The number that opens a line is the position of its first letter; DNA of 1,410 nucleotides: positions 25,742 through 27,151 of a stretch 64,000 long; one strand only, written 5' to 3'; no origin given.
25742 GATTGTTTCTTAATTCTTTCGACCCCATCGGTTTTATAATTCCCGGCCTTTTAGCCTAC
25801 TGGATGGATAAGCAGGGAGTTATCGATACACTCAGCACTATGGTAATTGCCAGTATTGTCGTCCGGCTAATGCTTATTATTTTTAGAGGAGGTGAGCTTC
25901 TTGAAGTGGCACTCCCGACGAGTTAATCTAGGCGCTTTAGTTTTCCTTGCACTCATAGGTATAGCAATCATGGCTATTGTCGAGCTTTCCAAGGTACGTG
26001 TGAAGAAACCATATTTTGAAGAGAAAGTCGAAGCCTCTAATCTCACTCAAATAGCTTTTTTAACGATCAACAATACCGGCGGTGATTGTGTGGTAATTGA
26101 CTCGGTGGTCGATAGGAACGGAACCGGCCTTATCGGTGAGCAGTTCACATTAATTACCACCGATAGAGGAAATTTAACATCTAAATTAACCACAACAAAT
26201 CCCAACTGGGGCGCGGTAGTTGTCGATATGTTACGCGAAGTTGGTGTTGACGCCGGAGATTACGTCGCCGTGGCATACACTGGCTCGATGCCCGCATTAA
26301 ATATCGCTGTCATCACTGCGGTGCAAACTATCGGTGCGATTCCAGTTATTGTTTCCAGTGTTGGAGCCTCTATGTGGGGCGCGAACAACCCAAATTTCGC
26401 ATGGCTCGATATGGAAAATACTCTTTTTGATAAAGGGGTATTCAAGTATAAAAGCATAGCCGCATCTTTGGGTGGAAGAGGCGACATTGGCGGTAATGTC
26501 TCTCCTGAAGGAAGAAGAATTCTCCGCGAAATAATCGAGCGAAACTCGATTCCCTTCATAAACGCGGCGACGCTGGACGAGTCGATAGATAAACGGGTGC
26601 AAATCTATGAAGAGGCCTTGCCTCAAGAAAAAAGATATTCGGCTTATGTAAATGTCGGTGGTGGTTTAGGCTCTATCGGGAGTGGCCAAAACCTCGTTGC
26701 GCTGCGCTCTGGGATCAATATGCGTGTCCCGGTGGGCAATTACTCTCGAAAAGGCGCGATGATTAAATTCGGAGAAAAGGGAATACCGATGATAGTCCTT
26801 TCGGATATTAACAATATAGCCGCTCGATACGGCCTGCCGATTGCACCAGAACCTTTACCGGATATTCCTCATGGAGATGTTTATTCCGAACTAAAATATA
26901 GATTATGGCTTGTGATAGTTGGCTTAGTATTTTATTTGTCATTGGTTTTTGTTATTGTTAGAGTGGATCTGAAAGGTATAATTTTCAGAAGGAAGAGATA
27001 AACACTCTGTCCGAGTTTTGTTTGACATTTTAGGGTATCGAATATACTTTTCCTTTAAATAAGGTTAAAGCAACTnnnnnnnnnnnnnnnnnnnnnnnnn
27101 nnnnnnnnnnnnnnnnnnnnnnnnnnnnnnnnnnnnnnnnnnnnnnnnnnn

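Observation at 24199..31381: Poly-gamma-glutamate synthesis operon in a T9SS-bearing Gram-negative genome, with an atypical anchor and an unprecedented accessory trio (MscS-like channel, subtilase, DUF1573/thioredoxin lipoprotein)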

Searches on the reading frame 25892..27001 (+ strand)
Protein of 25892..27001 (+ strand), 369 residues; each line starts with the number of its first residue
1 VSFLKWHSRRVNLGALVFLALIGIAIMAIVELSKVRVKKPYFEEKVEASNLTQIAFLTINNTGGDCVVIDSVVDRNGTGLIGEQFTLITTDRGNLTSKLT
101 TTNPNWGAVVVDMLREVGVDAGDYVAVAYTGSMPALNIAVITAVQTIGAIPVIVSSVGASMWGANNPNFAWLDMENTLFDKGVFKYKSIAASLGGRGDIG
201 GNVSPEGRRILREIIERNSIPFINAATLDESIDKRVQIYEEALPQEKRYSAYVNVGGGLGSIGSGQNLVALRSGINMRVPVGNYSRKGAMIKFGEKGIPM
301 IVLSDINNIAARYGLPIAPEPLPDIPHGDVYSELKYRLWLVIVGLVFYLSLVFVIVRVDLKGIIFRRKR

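Call 3: search_protein_families(library=pfam, proteins=[window:25892-27001:+], max_evalue=0.01)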
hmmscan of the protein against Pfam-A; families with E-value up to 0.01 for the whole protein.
window:25892-27001:+ (369 aa): 0 families

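Call 4: search_protein_families(library=ncbifam, proteins=[window:25892-27001:+], max_evalue=0.01)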
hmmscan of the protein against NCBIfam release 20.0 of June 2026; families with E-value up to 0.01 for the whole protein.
window:25892-27001:+ (369 aa): 1 family
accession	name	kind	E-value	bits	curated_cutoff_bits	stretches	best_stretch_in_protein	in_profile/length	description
TIGR04332.1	gamma_Glu_sys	subfamily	3.2e-90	302.5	100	1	16-323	3-307/307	poly-gamma-glutamate system protein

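Call 12: find_homologous_proteins(query=window:25892-26998:+)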
Query window:25892-26998:+ (369 aa): 2973 proteins with E <= 0.001 among 8000 candidates; the best 120 are listed.
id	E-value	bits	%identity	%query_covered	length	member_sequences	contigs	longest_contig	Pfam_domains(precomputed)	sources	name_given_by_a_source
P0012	6.3e-236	800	100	99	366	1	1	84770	-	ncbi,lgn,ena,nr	ncbi:poly-gamma-glutamate system protein [bacterium]|nr:poly-gamma-glutamate system protein [bacteri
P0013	2.9e-167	574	68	99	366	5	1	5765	-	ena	-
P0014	1.5e-166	572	69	99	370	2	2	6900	-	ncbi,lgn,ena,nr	ncbi:MAG TPA: poly-gamma-glutamate system protein [candidate division Zixibacteria bacterium]|nr:pol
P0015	4.3e-163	561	70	93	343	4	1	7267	-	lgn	-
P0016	7.8e-161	553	69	93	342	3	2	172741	-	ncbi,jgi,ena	-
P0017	3.9e-152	525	64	99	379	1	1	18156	-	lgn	-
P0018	8.1e-152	524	65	99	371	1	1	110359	-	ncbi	-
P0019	1.9e-151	522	64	99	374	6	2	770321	-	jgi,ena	-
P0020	1.0e-150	520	63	99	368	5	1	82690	-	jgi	-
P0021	2.0e-150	519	62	100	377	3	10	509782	-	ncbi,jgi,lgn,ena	-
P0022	2.5e-149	515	64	99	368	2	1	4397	-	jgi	-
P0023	2.7e-149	515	62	99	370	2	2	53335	-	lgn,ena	-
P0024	9.6e-138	477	63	93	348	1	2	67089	-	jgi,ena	-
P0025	8.2e-134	464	55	98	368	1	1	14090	-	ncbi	-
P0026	3.3e-133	462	55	98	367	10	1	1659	-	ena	-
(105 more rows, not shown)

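Call 27: find_encoding_contigs(protein=P0018, flank=10000, max_places=2)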
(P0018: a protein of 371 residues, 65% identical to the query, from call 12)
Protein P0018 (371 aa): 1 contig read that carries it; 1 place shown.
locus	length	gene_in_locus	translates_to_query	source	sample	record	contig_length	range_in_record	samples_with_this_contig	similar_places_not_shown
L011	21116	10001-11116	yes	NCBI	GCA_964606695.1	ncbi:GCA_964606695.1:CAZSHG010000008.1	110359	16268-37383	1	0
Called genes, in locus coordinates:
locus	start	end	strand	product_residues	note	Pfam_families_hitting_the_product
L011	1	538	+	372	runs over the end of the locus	PF13439:Glyco_transf_4 (weak), PF13524:Glyco_trans_1_2 (faint)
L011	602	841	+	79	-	PF01402:RHH_1, PF19807:DUF6290 (weak), PF07878:RHH_5 (weak)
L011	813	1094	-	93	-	-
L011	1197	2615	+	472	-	PF00133:tRNA-synt_1 (faint), PF01406:tRNA-synt_1e, PF01921:tRNA-synt_1f (faint), PF09334:tRNA-synt_1g (weak), PF09190:DALR_2, PF23493:CysS_C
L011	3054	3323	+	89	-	-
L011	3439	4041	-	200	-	-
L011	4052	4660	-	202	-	PF18962:Por_Secre_tail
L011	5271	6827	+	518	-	PF01026:TatD_DNase, PF00398:RrnaAD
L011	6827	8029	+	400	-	PF08245:Mur_ligase_M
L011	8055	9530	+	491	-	PF13586:DDE_Tnp_1_2 (faint), PF02661:Fic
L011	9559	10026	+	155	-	PF14102:Caps_synth_CapC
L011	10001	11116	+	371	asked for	-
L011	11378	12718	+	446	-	PF00202:Aminotran_3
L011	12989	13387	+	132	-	PF16732:ComP_DUS (weak)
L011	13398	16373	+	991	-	PF00211:Guanylate_cyc, PF01637:ATPase_2 (faint), PF13191:AAA_16, PF13401:AAA_22 (faint), PF20720:nSTAND3 (faint), PF00515:TPR_1 (faint), PF07719:TPR_2 (faint), PF13424:TPR_12, +4 more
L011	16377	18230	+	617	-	PF15902:Sortilin-Vps10 (faint)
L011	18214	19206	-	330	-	PF04166:PdxA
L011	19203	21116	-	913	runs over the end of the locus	PF18962:Por_Secre_tail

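Call 28: find_encoding_contigs(protein=P0021, flank=10000, max_places=3)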
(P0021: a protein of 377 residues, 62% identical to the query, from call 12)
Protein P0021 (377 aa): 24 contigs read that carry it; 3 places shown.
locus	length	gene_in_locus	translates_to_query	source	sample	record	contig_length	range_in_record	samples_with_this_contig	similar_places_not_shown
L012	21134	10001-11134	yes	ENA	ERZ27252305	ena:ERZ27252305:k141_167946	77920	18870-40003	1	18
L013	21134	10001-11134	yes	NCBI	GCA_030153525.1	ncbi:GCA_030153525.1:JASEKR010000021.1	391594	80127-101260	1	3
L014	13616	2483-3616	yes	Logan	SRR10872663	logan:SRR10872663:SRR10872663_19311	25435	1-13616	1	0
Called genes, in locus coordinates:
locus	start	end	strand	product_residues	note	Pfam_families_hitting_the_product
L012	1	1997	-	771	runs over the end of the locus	PF13620:CarboxypepD_reg, PF13715:CarbopepD_reg_2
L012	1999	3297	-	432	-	PF07610:DUF1573, PF22544:HYDIN_VesB_CFA65-like_Ig, PF00578:AhpC-TSA, PF08534:Redoxin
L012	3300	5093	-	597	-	PF00082:Peptidase_S8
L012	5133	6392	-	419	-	PF00924:MS_channel_2nd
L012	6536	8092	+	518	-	PF01026:TatD_DNase, PF00398:RrnaAD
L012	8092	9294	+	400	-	PF08245:Mur_ligase_M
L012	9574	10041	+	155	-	PF14102:Caps_synth_CapC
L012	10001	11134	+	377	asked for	-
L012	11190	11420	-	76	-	-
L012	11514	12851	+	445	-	PF00202:Aminotran_3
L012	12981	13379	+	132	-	-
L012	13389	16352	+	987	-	PF00211:Guanylate_cyc, PF13191:AAA_16, PF13401:AAA_22 (weak), PF13176:TPR_7 (faint), PF00515:TPR_1 (faint), PF07719:TPR_2 (faint), PF13181:TPR_8 (faint), PF13424:TPR_12, +2 more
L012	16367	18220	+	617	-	PF15902:Sortilin-Vps10 (faint)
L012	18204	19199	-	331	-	PF04166:PdxA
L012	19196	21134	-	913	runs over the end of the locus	PF18962:Por_Secre_tail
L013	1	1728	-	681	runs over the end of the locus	-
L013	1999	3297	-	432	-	PF07610:DUF1573, PF22544:HYDIN_VesB_CFA65-like_Ig, PF00578:AhpC-TSA, PF08534:Redoxin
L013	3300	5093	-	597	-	PF00082:Peptidase_S8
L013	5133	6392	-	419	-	PF00924:MS_channel_2nd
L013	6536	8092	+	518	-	PF01026:TatD_DNase, PF00398:RrnaAD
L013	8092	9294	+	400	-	PF08245:Mur_ligase_M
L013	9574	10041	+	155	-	PF14102:Caps_synth_CapC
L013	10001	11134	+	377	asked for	-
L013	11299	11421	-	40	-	-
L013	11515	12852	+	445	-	PF00202:Aminotran_3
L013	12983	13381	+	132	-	-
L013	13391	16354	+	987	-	PF00211:Guanylate_cyc, PF13191:AAA_16, PF13401:AAA_22 (weak), PF13176:TPR_7 (faint), PF00515:TPR_1 (faint), PF07719:TPR_2 (faint), PF13181:TPR_8 (faint), PF13424:TPR_12, +2 more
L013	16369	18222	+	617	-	PF15902:Sortilin-Vps10 (faint)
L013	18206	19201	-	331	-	PF04166:PdxA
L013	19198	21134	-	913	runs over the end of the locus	PF18962:Por_Secre_tail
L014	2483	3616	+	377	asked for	-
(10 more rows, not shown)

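Call 29: find_encoding_contigs(protein=P0019, flank=10000, max_places=2)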
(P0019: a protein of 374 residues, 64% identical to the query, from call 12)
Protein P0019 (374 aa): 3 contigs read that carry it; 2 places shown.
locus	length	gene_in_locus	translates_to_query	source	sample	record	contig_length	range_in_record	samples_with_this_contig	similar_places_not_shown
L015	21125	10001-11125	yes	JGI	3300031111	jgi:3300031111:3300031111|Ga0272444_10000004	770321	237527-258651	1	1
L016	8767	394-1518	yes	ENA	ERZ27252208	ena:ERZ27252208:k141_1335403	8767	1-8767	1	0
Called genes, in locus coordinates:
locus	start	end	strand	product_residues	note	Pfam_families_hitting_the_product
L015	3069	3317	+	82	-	PF12674:Zn_ribbon_2 (weak)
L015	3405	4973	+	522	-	PF01293:PEPCK_ATP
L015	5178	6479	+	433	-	PF17170:DUF5128 (faint), PF25021:TEN_NHL (faint), PF01436:NHL (weak), PF18962:Por_Secre_tail (weak)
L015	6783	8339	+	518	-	PF01026:TatD_DNase, PF00398:RrnaAD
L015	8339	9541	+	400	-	PF08245:Mur_ligase_M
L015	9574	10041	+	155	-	PF14102:Caps_synth_CapC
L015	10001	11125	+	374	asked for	-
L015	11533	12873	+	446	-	PF00202:Aminotran_3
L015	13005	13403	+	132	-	-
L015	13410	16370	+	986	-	PF00211:Guanylate_cyc, PF13191:AAA_16, PF13401:AAA_22 (faint), PF00515:TPR_1 (faint), PF07719:TPR_2 (faint), PF13424:TPR_12, PF17874:TPR_MalT, PF13424:TPR_12, +2 more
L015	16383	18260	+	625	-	PF15902:Sortilin-Vps10 (faint), PF02012:BNR (faint)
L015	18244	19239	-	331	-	PF04166:PdxA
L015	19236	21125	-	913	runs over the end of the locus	PF18962:Por_Secre_tail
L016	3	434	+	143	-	?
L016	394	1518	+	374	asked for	-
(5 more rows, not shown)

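Call 31: find_related_loci(query=A1, collection=metagenome_contigs, flank=10000)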
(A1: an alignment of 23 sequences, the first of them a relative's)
Query A1 (366 aa) in metagenome_contigs; peptide patterns used: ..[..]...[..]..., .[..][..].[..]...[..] (x = any residue, [..] = any of these).
411 stretches matched a pattern; 261 encode a relative of the query (tblastn E <= 1e-3); the best 80 are kept; 80 distinct loci.
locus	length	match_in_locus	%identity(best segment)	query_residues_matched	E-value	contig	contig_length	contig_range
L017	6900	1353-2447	69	1-365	3e-174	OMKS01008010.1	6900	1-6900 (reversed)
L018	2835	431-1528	68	1-366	0e+0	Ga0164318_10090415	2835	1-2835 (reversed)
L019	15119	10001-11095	62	1-364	7e-155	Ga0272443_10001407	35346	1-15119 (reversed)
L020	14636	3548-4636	65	1-362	1e-150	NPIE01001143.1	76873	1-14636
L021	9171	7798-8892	63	1-364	5e-150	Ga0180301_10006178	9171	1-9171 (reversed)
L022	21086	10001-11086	64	1-361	3e-149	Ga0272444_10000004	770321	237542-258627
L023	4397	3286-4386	63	1-366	1e-139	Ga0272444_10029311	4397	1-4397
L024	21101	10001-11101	63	1-366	6e-136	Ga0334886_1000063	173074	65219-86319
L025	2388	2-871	71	76-365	4e-144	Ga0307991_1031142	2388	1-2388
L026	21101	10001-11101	63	1-366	6e-136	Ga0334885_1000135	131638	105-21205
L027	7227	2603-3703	56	1-366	8e-136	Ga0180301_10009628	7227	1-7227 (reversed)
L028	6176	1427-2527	52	1-366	6e-135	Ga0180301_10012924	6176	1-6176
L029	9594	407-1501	56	1-365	1e-127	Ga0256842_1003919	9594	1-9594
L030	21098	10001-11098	63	1-365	6e-125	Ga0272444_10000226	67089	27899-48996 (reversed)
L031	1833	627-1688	54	1-365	5e-133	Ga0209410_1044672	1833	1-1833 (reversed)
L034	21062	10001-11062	48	1-354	2e-105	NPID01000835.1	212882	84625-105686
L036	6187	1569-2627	48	1-354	8e-104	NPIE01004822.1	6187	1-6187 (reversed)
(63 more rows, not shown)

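Call 35: search_protein_families(library=pfam, proteins=[L034:6193-8313:+, L034:11083-12981:+, L034:12978-13391:+, L034:13422-15113:+, L034:15114-19859:-, L017:2906-5182:+, L017:4972-5985:+, L017:5912-6832:+], max_evalue=0.001)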
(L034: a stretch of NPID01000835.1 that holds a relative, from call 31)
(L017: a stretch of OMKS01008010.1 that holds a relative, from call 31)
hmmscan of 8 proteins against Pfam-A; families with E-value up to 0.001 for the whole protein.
L034:6193-8313:+ (706 aa): 7 families
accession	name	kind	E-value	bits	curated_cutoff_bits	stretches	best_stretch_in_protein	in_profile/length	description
PF00580.27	UvrD-helicase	-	3.7e-92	309.3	23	1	8-271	1-271/271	UvrD/REP helicase N-terminal domain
PF13361.12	UvrD_C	-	2.8e-69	234.6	25.6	1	276-609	1-349/350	UvrD-like helicase C-terminal domain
PF13245.12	AAA_19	-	3.2e-23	82.8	25.1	1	16-254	5-132/134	AAA domain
PF21196.3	PcrA_UvrD_tudor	-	7.7e-12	45.3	23.9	1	660-700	4-44/48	PcrA/UvrD tudor domain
PF13538.12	UvrD_C_2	-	2e-09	37.6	27.4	1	551-605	3-51/52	UvrD-like helicase C-terminal domain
PF01443.25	Viral_helicase1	-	8.4e-08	32.7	21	1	517-605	149-226/228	Viral superfamily 1 RNA helicase core domain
PF13604.12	AAA_30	-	0.00012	22.3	27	0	8-72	2-66/191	AAA domain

L034:11083-12981:+ (632 aa): 2 families
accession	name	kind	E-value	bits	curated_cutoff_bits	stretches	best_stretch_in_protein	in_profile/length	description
PF00082.27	Peptidase_S8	-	2.3e-33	116.2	21.8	1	160-439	1-288/288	Subtilase family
PF18962.6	Por_Secre_tail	-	5.9e-05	23.7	27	1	542-616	1-67/75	Secretion system C-terminal sorting domain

L034:12978-13391:+ (137 aa): 1 family
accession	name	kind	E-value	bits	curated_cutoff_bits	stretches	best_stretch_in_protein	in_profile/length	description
PF03692.20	CxxCxxCC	-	9.7e-12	45.9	23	1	14-112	2-84/85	Putative zinc- or iron-chelating domain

L034:13422-15113:+ (563 aa): 2 families
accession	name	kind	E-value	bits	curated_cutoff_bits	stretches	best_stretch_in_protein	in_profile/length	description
PF00999.27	Na_H_Exchanger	-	8e-38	130.7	26.2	1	25-401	4-371/375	Sodium/hydrogen exchanger, transmembrane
PF00571.33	CBS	-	1.1e-15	58.1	24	2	429-478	2-51/57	CBS domain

L034:15114-19859:- (1581 aa): 0 families

L017:2906-5182:+ (758 aa): 13 families
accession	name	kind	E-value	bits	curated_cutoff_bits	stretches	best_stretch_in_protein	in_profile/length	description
PF13245.12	AAA_19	-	2.3e-38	131.9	25.1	1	367-498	1-134/134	AAA domain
PF13604.12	AAA_30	-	3.5e-38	131.7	27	1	364-541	3-174/191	AAA domain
PF14490.11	HHH_RecD2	-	1e-36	125.2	27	2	186-275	2-92/92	ATP-dependent RecD2 DNA helicase HHH domain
PF13538.12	UvrD_C_2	-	9.1e-18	64.3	27.4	1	675-722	2-52/52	UvrD-like helicase C-terminal domain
PF23139.1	OB_YrrC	-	2.9e-17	62.8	27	1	45-116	3-76/76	ATP-dependent DNA helicase YrrC, OB-fold domain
PF14520.12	HHH_5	-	1.8e-15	57.6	27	1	131-179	7-55/57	Helix-hairpin-helix domain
PF18335.7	SH3_13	-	2e-15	56.7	41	1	602-658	1-65/65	ATP-dependent RecD-like DNA helicase SH3 domain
PF13086.12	AAA_11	-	1.7e-12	48.1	27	2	365-426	4-72/257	AAA domain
PF01443.25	Viral_helicase1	-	5.3e-12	46.5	21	1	382-495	2-99/228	Viral superfamily 1 RNA helicase core domain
PF02562.22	PhoH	-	1.1e-05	25.5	27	0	450-493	115-158/205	PhoH-like protein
PF12826.13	HHH_2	-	2.7e-05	24.7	27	1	134-184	11-60/64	Helix-hairpin-helix motif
PF13401.12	AAA_22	-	0.0002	22.1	27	1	377-490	4-124/130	AAA domain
PF00633.29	HHH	-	0.00092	19.4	24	0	159-175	11-27/30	Helix-hairpin-helix motif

L017:4972-5985:+ (337 aa): 0 families

L017:5912-6832:+ (306 aa): 0 families

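Call 39: search_protein_families(library=pfam, alignment_id=A3, max_evalue=0.01)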
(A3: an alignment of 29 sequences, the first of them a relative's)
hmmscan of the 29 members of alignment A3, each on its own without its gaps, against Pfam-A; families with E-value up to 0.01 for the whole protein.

A. member 1, L066:7000-7827:+ (276 aa): 0 families

B. families by the number of members that match (of 29 scanned): 5 families
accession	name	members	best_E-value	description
PF20611.3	DUF6801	1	1.6e-05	Family of unknown function (DUF6801)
PF07009.16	NusG_II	1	0.0054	NusG domain II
PF17568.7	DUF5474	1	0.0078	Family of unknown function (DUF5474)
PF16561.11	AMPK1_CBM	1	0.0081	Glycogen recognition site of AMP-activated protein kinase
PF10007.15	DUF2250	1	0.0095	Uncharacterized protein conserved in archaea (DUF2250)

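Call 40: search_protein_families(library=pfam, alignment_id=A4, max_evalue=0.01)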
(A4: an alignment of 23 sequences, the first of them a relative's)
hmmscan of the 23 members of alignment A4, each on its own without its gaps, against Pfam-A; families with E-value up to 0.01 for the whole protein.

A. member 1, L066:7827-8819:+ (331 aa): 2 families
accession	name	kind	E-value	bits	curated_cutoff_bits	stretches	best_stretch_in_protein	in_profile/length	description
PF10677.15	DUF2490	-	4e-05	23.9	29.8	1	142-274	4-99/186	Protein of unknown function (DUF2490)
PF05538.17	Campylo_MOMP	-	0.00012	21.7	29.6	1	175-320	270-414/421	Campylobacter major outer membrane protein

B. families by the number of members that match (of 23 scanned): 18 families
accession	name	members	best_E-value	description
PF13505.12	OMP_b-brl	4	5.1e-07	Outer membrane protein beta-barrel domain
PF13620.12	CarboxypepD_reg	2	8.6e-11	Carboxypeptidase regulatory-like domain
PF07495.19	Y_Y_Y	2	6.2e-10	Y_Y_Y domain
PF14686.12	fn3_3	2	8.4e-08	Polysaccharide lyase family 4, domain II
PF17802.7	SpaA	2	1.9e-07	Prealbumin-like fold domain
PF09430.16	EMC7_beta-sandw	2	1e-06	ER membrane protein complex subunit 7, beta-sandwich domain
PF17210.9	SdrD_B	2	1.4e-06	SdrD B-like domain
PF23193.1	NOMO_3rd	2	5.5e-06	NOMO third transthyretin-like domain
PF13715.12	CarbopepD_reg_2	2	3.7e-05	CarboxypepD_reg-like domain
PF10677.15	DUF2490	2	4e-05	Protein of unknown function (DUF2490)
PF13609.12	Porin_4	1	3.4e-05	Gram-negative porin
PF11854.14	MtrB_PioB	1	5.8e-05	Putative outer membrane beta-barrel porin, MtrB/PioB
PF05538.17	Campylo_MOMP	1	0.00012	Campylobacter major outer membrane protein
PF20598.4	DUF6795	1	0.00032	Domain of unknown function (DUF6795)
PF23608.1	Ig_ILCR1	1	0.001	ILCR1 Ig-like domain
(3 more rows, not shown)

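Call 61: predict_structure(alignment_id=A1)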
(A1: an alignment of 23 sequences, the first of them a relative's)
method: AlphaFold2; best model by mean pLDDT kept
length: 366 residues; sequences in the alignment: 23
mean_pLDDT: 85.0   pTM: 0.82
mean pLDDT of the five models: 85.0, 83.7, 83.5, 80.0, 79.5
residues with pLDDT >= 90: 193; 70-90: 118; 50-70: 31; < 50: 24
segments of 3 or more residues with pLDDT < 50: 1-5, 72-74, 80-87, 364-366
pLDDT, mean of each block of 10 residues (from residue 1): 54 88 90 93 98 89 54 51 49 80 97 98 93 96 98 79 85 96 96 81 87 95 93 97 95 86 84 91 93 96 90 83 92 88 89 64 47
secondary structure, 60 per line:
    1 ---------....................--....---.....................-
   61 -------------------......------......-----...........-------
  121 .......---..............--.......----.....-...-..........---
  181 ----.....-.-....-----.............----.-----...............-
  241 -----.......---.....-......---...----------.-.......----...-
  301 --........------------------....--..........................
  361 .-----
elements in order: H10-29 E32-35 H39-59 H80-85 H92-97 H103-113 E121-127 H131-144 E147-153 H158-162 H168-177 E185-189 H202-214 H225-239 E246-252 H256-259 H262-267 E271-273 H286-292 E297-299 H303-310 E329-332 H335-361

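Call 73: search_protein_families(library=ncbifam, alignment_id=A3, max_evalue=0.001)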
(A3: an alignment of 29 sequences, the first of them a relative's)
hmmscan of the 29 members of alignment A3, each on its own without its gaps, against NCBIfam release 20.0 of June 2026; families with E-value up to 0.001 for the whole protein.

A. member 1, L066:7000-7827:+ (276 aa): 0 families

B. families by the number of members that match (of 29 scanned): 0 families
